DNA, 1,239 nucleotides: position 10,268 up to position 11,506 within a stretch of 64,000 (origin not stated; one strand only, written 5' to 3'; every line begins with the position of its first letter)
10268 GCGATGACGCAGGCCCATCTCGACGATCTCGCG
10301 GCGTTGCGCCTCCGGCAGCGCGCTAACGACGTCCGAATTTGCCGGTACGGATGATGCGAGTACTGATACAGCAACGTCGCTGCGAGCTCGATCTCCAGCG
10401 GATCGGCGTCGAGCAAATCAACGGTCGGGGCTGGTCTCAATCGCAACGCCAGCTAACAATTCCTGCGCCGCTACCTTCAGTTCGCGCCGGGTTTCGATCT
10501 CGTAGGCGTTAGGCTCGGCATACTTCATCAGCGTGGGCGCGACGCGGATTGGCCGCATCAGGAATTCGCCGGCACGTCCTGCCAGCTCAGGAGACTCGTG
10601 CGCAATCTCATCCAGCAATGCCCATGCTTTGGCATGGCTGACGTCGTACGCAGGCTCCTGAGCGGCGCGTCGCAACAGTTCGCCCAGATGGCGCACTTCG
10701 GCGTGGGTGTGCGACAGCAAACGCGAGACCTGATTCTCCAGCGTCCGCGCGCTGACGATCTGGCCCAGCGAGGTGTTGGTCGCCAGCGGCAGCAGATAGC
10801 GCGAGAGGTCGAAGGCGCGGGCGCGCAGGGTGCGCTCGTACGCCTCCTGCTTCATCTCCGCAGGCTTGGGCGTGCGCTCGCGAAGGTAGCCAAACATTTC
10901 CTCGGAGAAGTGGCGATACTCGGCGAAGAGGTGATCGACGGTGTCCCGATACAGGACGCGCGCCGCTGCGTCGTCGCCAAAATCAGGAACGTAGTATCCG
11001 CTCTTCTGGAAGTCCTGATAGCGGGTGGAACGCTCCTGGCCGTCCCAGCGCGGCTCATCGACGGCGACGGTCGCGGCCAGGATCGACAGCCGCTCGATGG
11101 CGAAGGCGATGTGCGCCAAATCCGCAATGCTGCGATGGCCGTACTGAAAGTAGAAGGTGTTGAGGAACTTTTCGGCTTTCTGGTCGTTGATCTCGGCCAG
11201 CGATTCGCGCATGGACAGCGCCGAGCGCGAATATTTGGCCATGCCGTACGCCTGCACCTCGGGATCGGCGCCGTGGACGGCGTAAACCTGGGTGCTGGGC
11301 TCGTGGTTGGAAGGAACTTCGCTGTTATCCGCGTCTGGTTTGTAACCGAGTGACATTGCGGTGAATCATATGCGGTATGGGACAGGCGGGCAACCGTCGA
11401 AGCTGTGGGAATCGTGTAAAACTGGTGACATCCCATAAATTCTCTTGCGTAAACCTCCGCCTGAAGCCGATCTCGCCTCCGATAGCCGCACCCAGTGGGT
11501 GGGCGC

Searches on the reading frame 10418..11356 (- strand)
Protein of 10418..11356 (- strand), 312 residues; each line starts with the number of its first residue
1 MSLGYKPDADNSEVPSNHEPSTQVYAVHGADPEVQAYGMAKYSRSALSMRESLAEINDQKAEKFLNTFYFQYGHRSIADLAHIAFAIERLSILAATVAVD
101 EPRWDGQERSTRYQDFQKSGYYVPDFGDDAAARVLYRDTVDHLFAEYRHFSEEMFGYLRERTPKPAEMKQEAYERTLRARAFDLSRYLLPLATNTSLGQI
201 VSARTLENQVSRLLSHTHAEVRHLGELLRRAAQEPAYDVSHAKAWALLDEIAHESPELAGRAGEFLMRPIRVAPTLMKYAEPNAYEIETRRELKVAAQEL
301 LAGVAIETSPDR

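Call 73: search_protein_families(library=pfam, proteins=[window:10418-11356:-], max_evalue=0.00001)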
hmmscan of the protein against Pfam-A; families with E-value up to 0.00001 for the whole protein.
window:10418-11356:- (312 aa): 1 family
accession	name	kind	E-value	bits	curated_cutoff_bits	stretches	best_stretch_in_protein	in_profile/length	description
PF02511.20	Thy1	-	2.7e-17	63.6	24.8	1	31-233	8-186/191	Thymidylate synthase complementing protein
